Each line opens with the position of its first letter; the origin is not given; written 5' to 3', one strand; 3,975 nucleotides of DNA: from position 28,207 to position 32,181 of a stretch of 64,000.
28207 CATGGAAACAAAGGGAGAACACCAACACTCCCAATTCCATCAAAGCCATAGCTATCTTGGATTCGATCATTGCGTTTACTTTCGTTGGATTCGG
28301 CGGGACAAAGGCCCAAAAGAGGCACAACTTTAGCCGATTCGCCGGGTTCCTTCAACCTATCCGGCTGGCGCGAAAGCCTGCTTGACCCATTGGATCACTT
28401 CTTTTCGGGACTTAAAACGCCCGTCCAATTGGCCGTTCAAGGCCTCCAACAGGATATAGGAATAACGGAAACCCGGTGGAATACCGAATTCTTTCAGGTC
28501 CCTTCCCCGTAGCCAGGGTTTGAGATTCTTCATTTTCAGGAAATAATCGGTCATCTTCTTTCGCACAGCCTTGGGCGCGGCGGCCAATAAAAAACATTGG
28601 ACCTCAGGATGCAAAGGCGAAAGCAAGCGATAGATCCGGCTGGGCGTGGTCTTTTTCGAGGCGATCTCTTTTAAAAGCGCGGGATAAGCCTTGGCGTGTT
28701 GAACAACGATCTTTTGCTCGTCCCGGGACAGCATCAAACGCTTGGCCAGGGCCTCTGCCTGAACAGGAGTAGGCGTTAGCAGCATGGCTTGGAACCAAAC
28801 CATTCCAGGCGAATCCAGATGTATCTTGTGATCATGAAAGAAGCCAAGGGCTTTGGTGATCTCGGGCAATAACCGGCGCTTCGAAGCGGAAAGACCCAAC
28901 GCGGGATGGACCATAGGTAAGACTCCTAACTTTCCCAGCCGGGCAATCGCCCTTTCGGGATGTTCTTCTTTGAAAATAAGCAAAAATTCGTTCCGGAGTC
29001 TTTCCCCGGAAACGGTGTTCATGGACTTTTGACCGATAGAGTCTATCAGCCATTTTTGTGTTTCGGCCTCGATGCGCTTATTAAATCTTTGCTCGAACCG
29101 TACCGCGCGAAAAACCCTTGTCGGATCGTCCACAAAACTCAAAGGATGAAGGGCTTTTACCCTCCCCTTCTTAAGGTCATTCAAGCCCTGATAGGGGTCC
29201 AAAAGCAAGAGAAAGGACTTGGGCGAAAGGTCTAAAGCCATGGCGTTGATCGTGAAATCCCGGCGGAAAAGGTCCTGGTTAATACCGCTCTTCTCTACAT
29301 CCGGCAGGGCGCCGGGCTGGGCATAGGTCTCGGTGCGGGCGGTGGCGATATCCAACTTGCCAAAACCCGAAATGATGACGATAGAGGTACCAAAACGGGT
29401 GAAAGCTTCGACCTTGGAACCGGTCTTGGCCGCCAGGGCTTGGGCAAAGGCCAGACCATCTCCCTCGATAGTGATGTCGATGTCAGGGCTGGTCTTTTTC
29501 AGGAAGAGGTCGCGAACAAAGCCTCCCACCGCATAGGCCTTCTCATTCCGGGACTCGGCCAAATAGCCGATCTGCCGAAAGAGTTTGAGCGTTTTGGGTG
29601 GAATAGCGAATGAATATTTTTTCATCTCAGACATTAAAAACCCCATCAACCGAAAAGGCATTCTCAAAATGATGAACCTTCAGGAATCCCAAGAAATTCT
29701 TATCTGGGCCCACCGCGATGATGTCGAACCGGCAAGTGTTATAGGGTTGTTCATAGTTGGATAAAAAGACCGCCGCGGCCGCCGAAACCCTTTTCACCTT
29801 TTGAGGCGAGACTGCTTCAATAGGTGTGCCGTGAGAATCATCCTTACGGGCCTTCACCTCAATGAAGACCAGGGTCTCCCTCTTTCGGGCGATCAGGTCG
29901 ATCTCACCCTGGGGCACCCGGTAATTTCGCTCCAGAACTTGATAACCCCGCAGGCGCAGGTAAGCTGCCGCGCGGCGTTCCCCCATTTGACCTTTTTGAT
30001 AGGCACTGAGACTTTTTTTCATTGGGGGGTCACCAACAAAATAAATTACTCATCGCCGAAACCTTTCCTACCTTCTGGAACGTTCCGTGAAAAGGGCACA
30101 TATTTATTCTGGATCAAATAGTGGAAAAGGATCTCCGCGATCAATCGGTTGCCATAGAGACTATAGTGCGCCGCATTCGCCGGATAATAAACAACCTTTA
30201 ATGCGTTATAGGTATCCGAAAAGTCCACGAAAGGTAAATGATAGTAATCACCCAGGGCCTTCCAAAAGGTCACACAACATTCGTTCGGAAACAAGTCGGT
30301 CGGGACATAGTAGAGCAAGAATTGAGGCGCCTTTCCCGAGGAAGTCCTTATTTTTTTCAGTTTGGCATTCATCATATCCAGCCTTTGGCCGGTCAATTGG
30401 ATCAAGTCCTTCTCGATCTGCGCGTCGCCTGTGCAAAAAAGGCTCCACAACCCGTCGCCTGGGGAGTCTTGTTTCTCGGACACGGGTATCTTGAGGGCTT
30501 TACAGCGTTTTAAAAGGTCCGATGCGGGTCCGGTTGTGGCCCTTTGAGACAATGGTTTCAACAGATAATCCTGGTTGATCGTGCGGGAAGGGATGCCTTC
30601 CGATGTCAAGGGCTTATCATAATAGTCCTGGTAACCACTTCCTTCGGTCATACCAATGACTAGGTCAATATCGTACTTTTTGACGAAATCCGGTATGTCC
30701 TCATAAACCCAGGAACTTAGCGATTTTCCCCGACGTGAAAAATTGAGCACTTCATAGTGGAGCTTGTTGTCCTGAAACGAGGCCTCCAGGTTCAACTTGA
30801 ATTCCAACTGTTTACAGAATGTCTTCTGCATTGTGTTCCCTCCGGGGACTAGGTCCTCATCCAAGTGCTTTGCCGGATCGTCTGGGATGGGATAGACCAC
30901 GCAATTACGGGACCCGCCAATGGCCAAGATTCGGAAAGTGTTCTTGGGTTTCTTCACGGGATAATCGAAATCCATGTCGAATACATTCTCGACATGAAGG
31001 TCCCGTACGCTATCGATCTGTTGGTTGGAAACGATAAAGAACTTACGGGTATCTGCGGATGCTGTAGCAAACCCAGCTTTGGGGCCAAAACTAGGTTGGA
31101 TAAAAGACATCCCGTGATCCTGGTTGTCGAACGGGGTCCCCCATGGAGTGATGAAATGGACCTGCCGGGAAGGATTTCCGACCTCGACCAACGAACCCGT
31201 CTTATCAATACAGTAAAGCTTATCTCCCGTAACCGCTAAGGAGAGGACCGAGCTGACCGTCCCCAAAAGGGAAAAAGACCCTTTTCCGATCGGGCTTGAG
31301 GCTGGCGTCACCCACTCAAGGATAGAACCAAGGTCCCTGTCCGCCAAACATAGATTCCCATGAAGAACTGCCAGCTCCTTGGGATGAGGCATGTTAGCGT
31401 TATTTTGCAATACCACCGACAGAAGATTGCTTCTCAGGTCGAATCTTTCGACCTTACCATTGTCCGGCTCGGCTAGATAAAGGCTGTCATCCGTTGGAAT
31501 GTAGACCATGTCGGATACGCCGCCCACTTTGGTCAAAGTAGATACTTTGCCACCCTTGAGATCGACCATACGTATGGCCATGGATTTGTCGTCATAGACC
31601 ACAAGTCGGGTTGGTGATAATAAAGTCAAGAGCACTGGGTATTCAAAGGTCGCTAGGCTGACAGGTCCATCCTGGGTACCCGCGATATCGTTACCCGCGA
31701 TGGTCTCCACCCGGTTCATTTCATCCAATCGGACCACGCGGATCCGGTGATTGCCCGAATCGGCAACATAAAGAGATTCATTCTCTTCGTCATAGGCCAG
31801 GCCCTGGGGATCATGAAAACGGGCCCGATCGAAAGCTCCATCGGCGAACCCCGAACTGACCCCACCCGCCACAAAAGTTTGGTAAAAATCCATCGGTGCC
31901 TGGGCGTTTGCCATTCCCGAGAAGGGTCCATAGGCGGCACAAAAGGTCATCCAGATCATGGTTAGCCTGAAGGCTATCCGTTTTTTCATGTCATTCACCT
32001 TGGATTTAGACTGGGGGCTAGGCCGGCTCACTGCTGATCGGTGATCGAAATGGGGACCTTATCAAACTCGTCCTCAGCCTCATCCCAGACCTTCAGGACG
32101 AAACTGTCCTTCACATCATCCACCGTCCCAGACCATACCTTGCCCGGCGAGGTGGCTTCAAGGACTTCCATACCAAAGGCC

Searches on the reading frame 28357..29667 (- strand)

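Call 67: search_protein_families(library=pfam, proteins=[window:28357-29667:-], max_evalue=0.0001)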
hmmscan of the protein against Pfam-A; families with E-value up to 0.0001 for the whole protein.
window:28357-29667:- (436 aa): 2 families
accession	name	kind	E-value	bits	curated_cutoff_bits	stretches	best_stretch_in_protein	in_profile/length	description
PF01743.26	PolyA_pol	-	4.8e-27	95.2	23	1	44-170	1-125/126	Poly A polymerase head domain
PF12627.12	PolyA_pol_RNAbd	-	7e-08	32.6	22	1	199-257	4-60/64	Probable RNA and SrmB- binding site of polymerase A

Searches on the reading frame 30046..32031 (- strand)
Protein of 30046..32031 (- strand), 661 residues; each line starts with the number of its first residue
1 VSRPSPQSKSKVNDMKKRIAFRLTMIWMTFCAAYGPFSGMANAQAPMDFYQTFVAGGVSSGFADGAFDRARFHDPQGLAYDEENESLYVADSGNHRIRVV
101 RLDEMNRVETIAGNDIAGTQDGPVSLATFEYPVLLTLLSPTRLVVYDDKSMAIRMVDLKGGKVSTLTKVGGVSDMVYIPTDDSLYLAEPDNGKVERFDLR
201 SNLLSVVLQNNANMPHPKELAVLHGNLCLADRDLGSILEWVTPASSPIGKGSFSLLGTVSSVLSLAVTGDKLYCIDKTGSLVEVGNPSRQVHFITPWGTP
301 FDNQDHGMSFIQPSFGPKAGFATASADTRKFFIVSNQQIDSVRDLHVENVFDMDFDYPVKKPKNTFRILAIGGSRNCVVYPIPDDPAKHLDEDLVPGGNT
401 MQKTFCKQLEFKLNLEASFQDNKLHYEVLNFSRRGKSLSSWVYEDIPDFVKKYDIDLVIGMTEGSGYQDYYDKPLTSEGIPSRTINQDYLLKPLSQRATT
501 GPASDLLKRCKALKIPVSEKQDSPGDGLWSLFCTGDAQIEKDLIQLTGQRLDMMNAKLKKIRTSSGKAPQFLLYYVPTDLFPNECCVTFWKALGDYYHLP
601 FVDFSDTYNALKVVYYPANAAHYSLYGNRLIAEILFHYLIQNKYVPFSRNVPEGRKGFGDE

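Call 67: search_protein_families(library=pfam, proteins=[window:30046-32031:-], max_evalue=0.0001)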
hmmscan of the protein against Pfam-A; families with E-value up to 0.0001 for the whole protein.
window:30046-32031:- (661 aa): 1 family
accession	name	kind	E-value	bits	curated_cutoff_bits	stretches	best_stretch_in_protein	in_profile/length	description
PF01436.27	NHL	-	1.2e-07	31.8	20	1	72-99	1-27/28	NHL repeat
